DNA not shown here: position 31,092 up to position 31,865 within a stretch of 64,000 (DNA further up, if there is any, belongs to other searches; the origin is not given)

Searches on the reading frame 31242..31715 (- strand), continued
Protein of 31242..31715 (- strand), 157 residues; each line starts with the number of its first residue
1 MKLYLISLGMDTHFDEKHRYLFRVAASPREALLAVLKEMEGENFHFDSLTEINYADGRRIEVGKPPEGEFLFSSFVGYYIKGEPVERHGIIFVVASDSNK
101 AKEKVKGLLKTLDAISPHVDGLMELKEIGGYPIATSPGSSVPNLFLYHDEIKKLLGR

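Call 80: get_annotated_region(hit=H8, flank=4000)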
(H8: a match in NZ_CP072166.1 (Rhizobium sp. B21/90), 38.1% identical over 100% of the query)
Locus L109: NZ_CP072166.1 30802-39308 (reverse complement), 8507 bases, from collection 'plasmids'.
description: Rhizobium sp. B21/90 plasmid unnamed2, complete sequence
organism: Rhizobium sp. B21/90 (NCBI taxid 2819993)
taxonomy: Bacteria; Pseudomonadota; Alphaproteobacteria; Hyphomicrobiales; Rhizobiaceae; Rhizobium; Rhizobium sp. B21/90
host: -; source: Himalayan blackberry,cell culture; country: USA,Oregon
typing (MOB-suite, as given by PLSDB): conjugative; relaxase MOBQ; mating-pair formation MPF_T
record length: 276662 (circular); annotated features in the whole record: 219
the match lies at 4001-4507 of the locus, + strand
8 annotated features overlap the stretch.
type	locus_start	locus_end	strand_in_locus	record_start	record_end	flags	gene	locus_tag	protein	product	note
CDS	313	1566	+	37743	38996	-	-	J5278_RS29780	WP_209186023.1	DUF2325 domain-containing protein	-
CDS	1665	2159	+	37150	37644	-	msrB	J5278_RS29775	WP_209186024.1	peptide-methionine (R)-S-oxide reductase MsrB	GO:0030091 - protein repair [Evidence IEA]; GO:0006979 - response to oxidative stress [Evidence IEA]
CDS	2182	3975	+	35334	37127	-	-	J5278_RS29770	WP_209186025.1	cytochrome c biogenesis protein DipZ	GO:0017004 - cytochrome complex assembly [Evidence IEA]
CDS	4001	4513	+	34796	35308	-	-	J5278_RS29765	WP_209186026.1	DUF1543 domain-containing protein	-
CDS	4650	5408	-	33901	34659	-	-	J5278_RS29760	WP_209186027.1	substrate-binding domain-containing protein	-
CDS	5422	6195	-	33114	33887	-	-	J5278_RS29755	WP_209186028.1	ABC transporter ATP-binding protein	-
CDS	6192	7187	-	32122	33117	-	-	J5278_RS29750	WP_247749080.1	iron ABC transporter permease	GO:0006826 - iron ion transport [Evidence IEA]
CDS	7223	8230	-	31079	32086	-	-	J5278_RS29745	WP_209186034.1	ABC transporter substrate-binding protein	-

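Call 81: get_annotated_region(hit=H15, flank=4000)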
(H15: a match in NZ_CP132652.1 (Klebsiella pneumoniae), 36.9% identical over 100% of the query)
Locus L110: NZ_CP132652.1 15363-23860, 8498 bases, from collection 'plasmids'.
description: Klebsiella pneumoniae strain 544090 plasmid p1, complete sequence
organism: Klebsiella pneumoniae (NCBI taxid 573)
taxonomy: Bacteria; Pseudomonadota; Gammaproteobacteria; Enterobacterales; Enterobacteriaceae; Klebsiella; Klebsiella pneumoniae
host: -; source: Homo sapiens,blood; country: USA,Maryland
typing (MOB-suite, as given by PLSDB): conjugative; replicon IncFIB,IncFII; relaxase MOBF,MOBF; mating-pair formation MPF_F
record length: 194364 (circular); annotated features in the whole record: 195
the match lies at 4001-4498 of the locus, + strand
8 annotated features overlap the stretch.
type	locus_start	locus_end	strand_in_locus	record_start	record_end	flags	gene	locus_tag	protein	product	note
CDS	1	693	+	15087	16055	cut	-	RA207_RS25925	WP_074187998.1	IS5-like element IS903B family transposase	-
CDS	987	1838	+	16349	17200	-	-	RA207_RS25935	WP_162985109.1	EAL domain-containing protein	-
CDS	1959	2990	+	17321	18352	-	-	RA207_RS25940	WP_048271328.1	IS630-like element ISSpu2 family transposase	-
CDS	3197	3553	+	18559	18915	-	-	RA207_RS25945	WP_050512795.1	ASCH domain-containing protein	-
CDS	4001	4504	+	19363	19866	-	-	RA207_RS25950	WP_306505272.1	DUF1543 domain-containing protein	-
CDS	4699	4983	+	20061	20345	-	-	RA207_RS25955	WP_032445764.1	DUF2623 family protein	-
CDS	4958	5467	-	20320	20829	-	-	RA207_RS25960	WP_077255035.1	TOBE domain-containing protein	-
CDS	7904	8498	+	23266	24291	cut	-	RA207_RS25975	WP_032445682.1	MerR family transcriptional regulator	GO:0006355 - regulation of DNA-templated transcription [Evidence IEA]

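Call 82: get_annotated_region(hit=H12, flank=4000)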
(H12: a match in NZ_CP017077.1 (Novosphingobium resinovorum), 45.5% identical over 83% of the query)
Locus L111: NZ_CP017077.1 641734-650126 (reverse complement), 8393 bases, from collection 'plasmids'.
description: Novosphingobium resinovorum strain SA1 plasmid pSA2, complete sequence
organism: Novosphingobium resinovorum (NCBI taxid 158500)
taxonomy: Bacteria; Pseudomonadota; Alphaproteobacteria; Sphingomonadales; Sphingomonadaceae; Novosphingobium; Novosphingobium resinovorum
host: -; source: single cell,soil; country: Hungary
typing (MOB-suite, as given by PLSDB): conjugative; relaxase MOBF; mating-pair formation MPF_F
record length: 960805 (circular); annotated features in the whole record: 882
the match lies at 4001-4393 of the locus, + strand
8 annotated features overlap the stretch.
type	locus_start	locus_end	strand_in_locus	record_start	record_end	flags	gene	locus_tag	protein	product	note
CDS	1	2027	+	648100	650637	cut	-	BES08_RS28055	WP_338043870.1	ATP-binding protein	-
CDS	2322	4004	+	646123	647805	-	-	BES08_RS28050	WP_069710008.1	FAD/NAD(P)-binding protein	-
CDS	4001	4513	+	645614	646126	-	-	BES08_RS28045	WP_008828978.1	DUF1543 domain-containing protein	-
CDS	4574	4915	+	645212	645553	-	-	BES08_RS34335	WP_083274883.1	hypothetical protein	-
CDS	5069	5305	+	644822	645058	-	-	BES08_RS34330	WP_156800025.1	hypothetical protein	-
CDS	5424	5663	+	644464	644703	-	-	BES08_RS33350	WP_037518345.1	hypothetical protein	-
CDS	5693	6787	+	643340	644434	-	-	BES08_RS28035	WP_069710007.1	catalase family protein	-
CDS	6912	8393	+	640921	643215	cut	-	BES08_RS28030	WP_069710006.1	FdhF/YdeP family oxidoreductase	-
